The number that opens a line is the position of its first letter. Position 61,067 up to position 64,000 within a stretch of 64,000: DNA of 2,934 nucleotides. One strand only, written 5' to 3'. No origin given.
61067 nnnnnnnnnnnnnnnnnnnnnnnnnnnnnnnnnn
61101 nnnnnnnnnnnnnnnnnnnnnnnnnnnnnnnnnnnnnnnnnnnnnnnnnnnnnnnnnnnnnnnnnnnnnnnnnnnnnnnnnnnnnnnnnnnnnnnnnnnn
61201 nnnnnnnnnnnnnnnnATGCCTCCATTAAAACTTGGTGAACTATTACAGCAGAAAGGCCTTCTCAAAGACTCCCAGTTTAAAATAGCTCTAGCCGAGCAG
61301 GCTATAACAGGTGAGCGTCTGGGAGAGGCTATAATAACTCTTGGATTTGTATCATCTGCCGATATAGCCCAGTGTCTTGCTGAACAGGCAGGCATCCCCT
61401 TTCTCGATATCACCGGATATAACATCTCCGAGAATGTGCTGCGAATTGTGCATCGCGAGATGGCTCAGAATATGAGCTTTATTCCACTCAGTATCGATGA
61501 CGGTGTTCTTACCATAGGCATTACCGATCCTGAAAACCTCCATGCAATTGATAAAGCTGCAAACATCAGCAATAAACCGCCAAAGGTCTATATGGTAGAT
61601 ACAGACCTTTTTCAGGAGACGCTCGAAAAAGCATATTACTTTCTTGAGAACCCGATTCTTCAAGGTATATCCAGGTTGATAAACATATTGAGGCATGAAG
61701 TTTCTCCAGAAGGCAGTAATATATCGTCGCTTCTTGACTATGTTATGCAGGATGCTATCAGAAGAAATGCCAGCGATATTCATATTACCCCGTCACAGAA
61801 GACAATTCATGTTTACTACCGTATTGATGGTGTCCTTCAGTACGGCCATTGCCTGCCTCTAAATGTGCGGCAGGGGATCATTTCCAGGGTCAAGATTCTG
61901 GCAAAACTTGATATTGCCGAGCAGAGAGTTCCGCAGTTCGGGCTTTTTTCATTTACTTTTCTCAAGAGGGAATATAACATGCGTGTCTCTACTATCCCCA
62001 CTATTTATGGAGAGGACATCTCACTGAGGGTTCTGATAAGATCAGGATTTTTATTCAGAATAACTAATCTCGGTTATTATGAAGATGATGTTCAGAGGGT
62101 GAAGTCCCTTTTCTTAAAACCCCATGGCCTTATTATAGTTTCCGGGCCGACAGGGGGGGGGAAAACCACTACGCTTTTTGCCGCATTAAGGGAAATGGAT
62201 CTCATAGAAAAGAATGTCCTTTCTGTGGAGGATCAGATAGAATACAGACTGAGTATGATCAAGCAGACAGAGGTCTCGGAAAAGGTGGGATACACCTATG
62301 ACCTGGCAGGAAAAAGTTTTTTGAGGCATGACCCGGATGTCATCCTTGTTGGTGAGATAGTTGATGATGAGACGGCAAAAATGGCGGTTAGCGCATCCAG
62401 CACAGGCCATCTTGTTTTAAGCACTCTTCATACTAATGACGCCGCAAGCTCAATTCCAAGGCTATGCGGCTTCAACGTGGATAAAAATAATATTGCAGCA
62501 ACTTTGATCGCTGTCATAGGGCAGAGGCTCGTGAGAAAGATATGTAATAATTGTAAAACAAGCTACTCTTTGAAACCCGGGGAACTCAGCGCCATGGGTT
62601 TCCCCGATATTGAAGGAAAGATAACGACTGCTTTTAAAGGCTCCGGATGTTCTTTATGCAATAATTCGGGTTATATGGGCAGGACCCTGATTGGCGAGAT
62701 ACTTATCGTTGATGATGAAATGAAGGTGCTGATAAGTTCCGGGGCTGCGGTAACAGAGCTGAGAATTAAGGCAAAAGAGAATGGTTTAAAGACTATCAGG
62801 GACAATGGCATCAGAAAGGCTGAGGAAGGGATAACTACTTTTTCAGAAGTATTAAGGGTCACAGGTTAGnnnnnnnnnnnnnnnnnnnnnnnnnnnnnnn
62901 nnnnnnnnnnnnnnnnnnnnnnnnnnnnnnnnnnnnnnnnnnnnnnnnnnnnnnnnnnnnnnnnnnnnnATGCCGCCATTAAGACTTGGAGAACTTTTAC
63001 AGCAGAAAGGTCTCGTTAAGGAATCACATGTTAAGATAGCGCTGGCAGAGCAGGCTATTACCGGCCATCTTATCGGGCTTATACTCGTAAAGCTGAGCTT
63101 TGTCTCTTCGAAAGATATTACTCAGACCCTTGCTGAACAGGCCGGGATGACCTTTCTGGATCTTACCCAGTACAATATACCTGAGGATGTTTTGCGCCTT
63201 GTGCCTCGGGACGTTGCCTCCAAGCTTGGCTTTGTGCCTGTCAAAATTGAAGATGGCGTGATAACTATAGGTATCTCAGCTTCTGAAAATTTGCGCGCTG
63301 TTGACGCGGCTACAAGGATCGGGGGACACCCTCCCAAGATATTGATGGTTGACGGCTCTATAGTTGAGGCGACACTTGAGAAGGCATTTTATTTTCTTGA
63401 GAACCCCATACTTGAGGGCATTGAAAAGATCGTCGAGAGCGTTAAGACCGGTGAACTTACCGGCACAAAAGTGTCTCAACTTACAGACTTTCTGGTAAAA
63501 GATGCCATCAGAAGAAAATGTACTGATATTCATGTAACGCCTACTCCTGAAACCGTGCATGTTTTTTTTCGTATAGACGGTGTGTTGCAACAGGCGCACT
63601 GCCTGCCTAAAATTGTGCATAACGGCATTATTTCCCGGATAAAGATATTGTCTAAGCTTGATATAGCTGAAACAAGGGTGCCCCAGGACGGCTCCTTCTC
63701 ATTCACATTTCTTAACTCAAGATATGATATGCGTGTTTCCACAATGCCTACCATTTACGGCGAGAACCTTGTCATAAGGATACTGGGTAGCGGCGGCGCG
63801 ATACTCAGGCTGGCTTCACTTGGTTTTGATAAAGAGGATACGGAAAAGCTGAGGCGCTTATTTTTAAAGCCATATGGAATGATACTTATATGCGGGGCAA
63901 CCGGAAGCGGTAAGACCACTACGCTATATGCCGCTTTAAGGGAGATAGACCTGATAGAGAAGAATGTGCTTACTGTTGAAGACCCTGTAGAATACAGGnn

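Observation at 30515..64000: At least 33 kb MSH-type type IV filament locus with an inflated modular pilin repertoire and its own modification block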

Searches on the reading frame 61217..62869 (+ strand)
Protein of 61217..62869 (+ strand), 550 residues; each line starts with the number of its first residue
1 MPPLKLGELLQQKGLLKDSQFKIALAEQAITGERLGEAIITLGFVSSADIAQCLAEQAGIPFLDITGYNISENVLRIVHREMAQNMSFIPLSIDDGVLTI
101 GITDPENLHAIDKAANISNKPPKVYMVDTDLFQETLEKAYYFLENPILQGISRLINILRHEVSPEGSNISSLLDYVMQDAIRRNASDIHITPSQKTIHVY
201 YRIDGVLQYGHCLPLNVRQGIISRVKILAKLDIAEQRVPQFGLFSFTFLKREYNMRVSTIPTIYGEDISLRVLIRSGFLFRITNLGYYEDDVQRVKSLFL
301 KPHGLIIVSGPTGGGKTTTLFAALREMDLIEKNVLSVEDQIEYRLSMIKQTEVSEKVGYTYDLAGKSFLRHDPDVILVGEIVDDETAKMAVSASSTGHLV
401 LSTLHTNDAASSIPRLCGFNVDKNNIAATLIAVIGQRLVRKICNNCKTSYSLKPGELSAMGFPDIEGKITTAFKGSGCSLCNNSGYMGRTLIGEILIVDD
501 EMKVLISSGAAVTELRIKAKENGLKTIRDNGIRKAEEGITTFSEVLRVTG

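Call 10: search_protein_families(library=pfam, proteins=[window:61217-62869:+], max_evalue=0.01)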
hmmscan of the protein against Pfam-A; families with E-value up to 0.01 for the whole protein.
window:61217-62869:+ (550 aa): 3 families
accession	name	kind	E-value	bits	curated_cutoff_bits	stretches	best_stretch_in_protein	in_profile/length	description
PF00437.27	T2SSE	-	1.1e-110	370.2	24.9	1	168-547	7-370/370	Type II/IV secretion system protein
PF05157.20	MshEN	-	4.7e-14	52.6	23.1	1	59-141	2-85/90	MshEN domain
PF20720.3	nSTAND3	-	0.0023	18.1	27.2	1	300-371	14-82/155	Novel STAND NTPase 3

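Call 12: find_encoding_contigs(protein=window:61217-62869:+, flank=10000, max_places=6)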
Protein window:61217-62869:+ (550 aa): 1 contig read that carries it; 1 place shown.
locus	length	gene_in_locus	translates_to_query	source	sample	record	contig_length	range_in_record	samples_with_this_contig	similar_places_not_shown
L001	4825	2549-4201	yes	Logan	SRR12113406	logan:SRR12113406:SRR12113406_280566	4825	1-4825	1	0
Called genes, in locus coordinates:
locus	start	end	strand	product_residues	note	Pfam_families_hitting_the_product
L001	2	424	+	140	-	?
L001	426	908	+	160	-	-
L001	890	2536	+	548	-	PF00263:Secretin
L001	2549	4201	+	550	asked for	PF05157:MshEN, PF00437:T2SSE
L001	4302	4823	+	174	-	?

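Call 22: search_protein_families(library=ncbifam, proteins=[window:61217-62869:+], max_evalue=0.01)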
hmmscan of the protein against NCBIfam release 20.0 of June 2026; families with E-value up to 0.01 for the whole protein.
window:61217-62869:+ (550 aa): 23 families
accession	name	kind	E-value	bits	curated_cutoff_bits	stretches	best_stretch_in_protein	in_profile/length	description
TIGR02538.1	type_IV_pilB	equivalog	4.4e-139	464.7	675.65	1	5-549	1-562/564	type IV-A pilus assembly ATPase PilB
TIGR02533.1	type_II_gspE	equivalog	4.3e-130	434.6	630.25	1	81-549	7-486/486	type II secretion system ATPase GspE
NF053534.1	T4PilAsmATPsTfpB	equivalog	2.8e-113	379.3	850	1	45-549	63-582/584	type IV pilus assembly ATPase TfpB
NF007755.0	PRK10436.1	equivalog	2e-105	353.1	617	1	159-550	75-460/465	type II secretion system protein GspE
NF041000.1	ATPase_ComGA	equivalog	1.5e-70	237.3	300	1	176-440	3-266/267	competence type IV pilus ATPase ComGA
TIGR01420.1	pilT_fam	subfamily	1.2e-43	149.7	319.1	1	174-444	3-273/343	PilT/PilU family type 4a pilus ATPase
TIGR02525.1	plasmid_TraJ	equivalog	6.9e-19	68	368.3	1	298-441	144-296/372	plasmid transfer ATPase TraJ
NF058587.1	archaellum_moto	equivalog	1.5e-14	53.7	550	1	298-439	270-418/527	archaellum flagellar ATPase motor FlaI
NF053729.1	c-di-GMP_motif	domain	3.4e-14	52.4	38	1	5-57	1-53/53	cyclic di-GMP-binding domain-containing protein, MshE-related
TIGR02524.1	dot_icm_DotB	equivalog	1.3e-13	50.9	463.3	1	303-433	134-273/358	Dot/Icm type IV secretion system ATPase DotB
NF008411.1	PRK11234.1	equivalog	5.9e-12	44.8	1170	1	6-104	484-581/723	cyclic di-3',5'-guanylate-activated glycosyltransferase NfrB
TIGR02788.1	VirB11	equivalog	2.1e-10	40.2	249.95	1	306-429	147-274/308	P-type DNA transfer ATPase VirB11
NF012033.0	PRK15489.1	equivalog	3e-10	38.9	537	1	4-123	491-610/703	glycosyl transferase family protein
TIGR02782.1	TrbB_P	equivalog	7.2e-10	38.6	304.55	1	303-417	136-253/303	P-type conjugative transfer ATPase TrbB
NF010469.0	PRK13894.1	subfamily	1e-09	38.2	508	1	300-435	146-283/320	conjugal transfer ATPase TrbB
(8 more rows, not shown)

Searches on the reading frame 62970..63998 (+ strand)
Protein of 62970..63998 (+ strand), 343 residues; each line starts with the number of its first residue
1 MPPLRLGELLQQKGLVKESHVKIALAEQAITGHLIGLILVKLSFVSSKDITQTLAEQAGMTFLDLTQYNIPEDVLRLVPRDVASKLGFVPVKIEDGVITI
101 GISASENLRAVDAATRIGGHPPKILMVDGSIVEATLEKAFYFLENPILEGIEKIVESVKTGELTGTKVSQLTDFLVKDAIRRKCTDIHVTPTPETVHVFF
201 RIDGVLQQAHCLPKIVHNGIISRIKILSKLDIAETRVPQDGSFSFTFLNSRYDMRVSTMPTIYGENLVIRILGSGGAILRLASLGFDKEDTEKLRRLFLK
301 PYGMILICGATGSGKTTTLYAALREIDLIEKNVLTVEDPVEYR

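Call 10: search_protein_families(library=pfam, proteins=[window:62970-63998:+], max_evalue=0.01)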
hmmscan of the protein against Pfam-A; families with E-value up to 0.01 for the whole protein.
window:62970-63998:+ (343 aa): 5 families
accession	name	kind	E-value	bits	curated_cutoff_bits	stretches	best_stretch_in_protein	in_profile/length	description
PF00437.27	T2SSE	-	2.2e-51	175.1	24.9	1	168-343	8-183/370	Type II/IV secretion system protein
PF05157.20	MshEN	-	7.2e-12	45.6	23.1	1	59-138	2-82/90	MshEN domain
PF06414.18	Zeta_toxin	-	0.0039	17.1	22.3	0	304-336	18-49/199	Zeta toxin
PF13401.12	AAA_22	-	0.0046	17.7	27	0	303-337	6-40/130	AAA domain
PF13476.12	AAA_23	-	0.0058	17.7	27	1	303-321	20-38/201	AAA domain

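Call 22: search_protein_families(library=ncbifam, proteins=[window:62970-63998:+], max_evalue=0.01)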
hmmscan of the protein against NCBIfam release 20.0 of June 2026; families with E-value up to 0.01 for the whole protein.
window:62970-63998:+ (343 aa): 17 families
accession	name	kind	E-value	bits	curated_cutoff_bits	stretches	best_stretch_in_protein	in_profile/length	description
TIGR02538.1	type_IV_pilB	equivalog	2.1e-69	234.6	675.65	1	6-342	2-356/564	type IV-A pilus assembly ATPase PilB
TIGR02533.1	type_II_gspE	equivalog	3.8e-60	203.9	630.25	1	82-343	8-284/486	type II secretion system ATPase GspE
NF007755.0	PRK10436.1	equivalog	3.8e-50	170.9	617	1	164-341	81-258/465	type II secretion system protein GspE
NF053534.1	T4PilAsmATPsTfpB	equivalog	4.2e-50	170.7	850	1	157-341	190-375/584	type IV pilus assembly ATPase TfpB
NF041000.1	ATPase_ComGA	equivalog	1e-37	129.6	300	1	175-342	3-169/267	competence type IV pilus ATPase ComGA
TIGR01420.1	pilT_fam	subfamily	5.3e-17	62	319.1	1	175-342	5-163/343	PilT/PilU family type 4a pilus ATPase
NF053729.1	c-di-GMP_motif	domain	9.8e-13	47.7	38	1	5-57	1-53/53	cyclic di-GMP-binding domain-containing protein, MshE-related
NF008411.1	PRK11234.1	equivalog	2.3e-12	46.1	1170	1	6-175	484-650/723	cyclic di-3',5'-guanylate-activated glycosyltransferase NfrB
NF012033.0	PRK15489.1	equivalog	2.4e-08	32.6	537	1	4-136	491-623/703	glycosyl transferase family protein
TIGR02525.1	plasmid_TraJ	equivalog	5.1e-08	32.3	368.3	1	278-343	129-192/372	plasmid transfer ATPase TraJ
TIGR03819.1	heli_sec_ATPase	hypoth_equivalog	0.00012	21.4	373.15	1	280-341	156-216/340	TadA family conjugal transfer-associated ATPase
TIGR02788.1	VirB11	equivalog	0.00017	20.7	249.95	1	299-341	141-182/308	P-type DNA transfer ATPase VirB11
TIGR02524.1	dot_icm_DotB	equivalog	0.0005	19.4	463.3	1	303-342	135-177/358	Dot/Icm type IV secretion system ATPase DotB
NF010425.0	PRK13851.1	equivalog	0.0013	17.7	461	1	286-341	146-200/344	type IV secretion system protein VirB11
NF008055.0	PRK10789.1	equivalog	0.0025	16.3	845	1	296-334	356-394/590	SmdA family multidrug ABC transporter permease/ATP-binding protein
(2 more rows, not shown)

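Call 30: find_homologous_proteins(query=window:62970-63998:+, max_evalue=1e-60)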
Query window:62970-63998:+ (343 aa): 556 proteins with E <= 1e-60 among 8000 candidates; the best 120 are listed.
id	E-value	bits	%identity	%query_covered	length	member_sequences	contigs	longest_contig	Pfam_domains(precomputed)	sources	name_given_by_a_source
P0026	1.7e-202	689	92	100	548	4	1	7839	PF05157.21,PF00437.27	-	-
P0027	7.3e-190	648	85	100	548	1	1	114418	PF05157.21,PF00437.27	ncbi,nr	ncbi:MAG: Flp pilus assembly complex ATPase component TadA [Nitrospirae bacterium]|nr:Flp pilus asse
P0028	1.2e-189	647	86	100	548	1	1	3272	PF05157.21,PF00437.27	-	-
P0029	1.6e-189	647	86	100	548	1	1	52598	PF05157.21,PF00437.27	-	-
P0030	8.1e-183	625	83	100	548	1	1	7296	PF05157.21,PF00437.27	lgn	-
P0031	4.4e-182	622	83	100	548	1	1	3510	PF05157.21,PF00437.27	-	-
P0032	1.9e-178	610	81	100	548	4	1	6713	PF05157.21,PF00437.27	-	-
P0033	3.6e-146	504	66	100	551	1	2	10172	PF05157.21,PF00437.27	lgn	-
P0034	2.3e-137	475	63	100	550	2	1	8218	PF05157.21,PF00437.27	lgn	-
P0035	5.7e-137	474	63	100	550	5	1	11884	PF05157.21,PF00437.27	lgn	-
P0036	4.9e-136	471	63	100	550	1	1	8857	PF05157.21,PF00437.27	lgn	-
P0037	2.9e-135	468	62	100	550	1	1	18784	PF05157.21,PF00437.27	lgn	-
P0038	1.3e-134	466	61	100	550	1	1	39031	PF05157.21,PF00437.27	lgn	-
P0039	7.5e-134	464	62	100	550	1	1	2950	PF05157.21,PF00437.27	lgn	-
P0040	9.9e-134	463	62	99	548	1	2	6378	PF05157.21,PF00437.27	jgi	-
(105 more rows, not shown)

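Call 31: find_encoding_contigs(protein=P0027, flank=10000, max_places=2)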
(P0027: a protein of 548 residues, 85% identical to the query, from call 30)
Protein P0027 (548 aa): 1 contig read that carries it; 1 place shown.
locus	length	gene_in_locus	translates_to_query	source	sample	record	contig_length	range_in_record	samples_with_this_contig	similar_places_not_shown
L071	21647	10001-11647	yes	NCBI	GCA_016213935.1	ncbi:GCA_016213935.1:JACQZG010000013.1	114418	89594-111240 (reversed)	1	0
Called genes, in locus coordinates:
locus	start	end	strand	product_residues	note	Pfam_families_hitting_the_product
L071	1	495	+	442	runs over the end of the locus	-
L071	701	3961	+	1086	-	PF11617:Cu-binding_MopE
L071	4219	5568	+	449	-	-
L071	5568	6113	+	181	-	-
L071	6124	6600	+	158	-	-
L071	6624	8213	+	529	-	PF00263:Secretin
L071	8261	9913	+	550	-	PF05157:MshEN, PF00437:T2SSE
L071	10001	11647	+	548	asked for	PF05157:MshEN, PF00437:T2SSE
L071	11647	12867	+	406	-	PF28597:T2SSF_N, PF00482:T2SSF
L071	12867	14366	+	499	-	PF05621:TniB (weak), PF13191:AAA_16, PF13604:AAA_30 (weak), PF20720:nSTAND3 (weak), PF00004:AAA (weak), PF09848:SLFN-g3_helicase (weak), PF13401:AAA_22, PF13525:YfiO, +7 more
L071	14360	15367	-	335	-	PF07719:TPR_2 (faint), PF13374:TPR_10 (faint), PF00515:TPR_1 (faint), PF13181:TPR_8 (faint), PF13424:TPR_12 (faint), PF14559:TPR_19 (faint), PF13431:TPR_17 (faint)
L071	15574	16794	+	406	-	PF01264:Chorismate_synt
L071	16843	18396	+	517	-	PF01202:SKI, PF00465:Fe-ADH, PF13685:Fe-ADH_2, PF01761:DHQ_synthase, PF24621:DHQS_C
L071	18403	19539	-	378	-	PF04055:Radical_SAM, PF13186:SPASM (weak)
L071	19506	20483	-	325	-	PF00535:Glycos_transf_2, PF10111:Glyco_tranf_2_2, PF13641:Glyco_tranf_2_3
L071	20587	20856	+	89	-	-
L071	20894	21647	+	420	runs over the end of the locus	PF05697:Trigger_N, PF05698:Trigger_C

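Call 32: find_encoding_contigs(protein=P0029, flank=10000, max_places=2)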
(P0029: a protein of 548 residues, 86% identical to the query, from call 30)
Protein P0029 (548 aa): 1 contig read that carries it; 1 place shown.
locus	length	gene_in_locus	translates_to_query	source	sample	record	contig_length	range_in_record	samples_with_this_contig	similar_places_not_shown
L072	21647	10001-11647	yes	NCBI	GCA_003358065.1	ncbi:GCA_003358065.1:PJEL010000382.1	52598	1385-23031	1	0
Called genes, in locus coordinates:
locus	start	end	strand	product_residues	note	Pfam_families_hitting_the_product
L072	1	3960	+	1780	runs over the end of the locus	?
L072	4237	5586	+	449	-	-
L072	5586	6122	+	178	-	-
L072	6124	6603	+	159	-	-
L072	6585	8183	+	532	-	PF07660:STN (faint), PF00263:Secretin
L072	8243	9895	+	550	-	PF05157:MshEN, PF00437:T2SSE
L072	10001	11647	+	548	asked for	PF05157:MshEN, PF00437:T2SSE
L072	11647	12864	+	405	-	PF28597:T2SSF_N, PF00482:T2SSF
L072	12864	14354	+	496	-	PF05621:TniB (weak), PF13191:AAA_16, PF13604:AAA_30, PF20720:nSTAND3 (weak), PF00004:AAA, PF09848:SLFN-g3_helicase (weak), PF13401:AAA_22, PF13525:YfiO, +8 more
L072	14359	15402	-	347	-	PF07719:TPR_2 (faint), PF13174:TPR_6 (faint), PF13371:TPR_9 (faint), PF13428:TPR_14 (faint), PF13432:TPR_16 (faint), PF00515:TPR_1 (faint), PF13176:TPR_7 (faint), PF23914:TPR_CcmH_CycH (weak), +5 more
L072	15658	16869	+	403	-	PF01264:Chorismate_synt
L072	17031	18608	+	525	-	PF01202:SKI, PF13189:Cytidylate_kin2 (faint), PF13238:AAA_18, PF00465:Fe-ADH (weak), PF13685:Fe-ADH_2, PF01761:DHQ_synthase, PF24621:DHQS_C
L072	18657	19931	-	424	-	PF13431:TPR_17 (faint), PF00515:TPR_1 (faint), PF07719:TPR_2 (faint), PF13181:TPR_8 (faint), PF13424:TPR_12 (faint)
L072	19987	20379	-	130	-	-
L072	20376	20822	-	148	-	-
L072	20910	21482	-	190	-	-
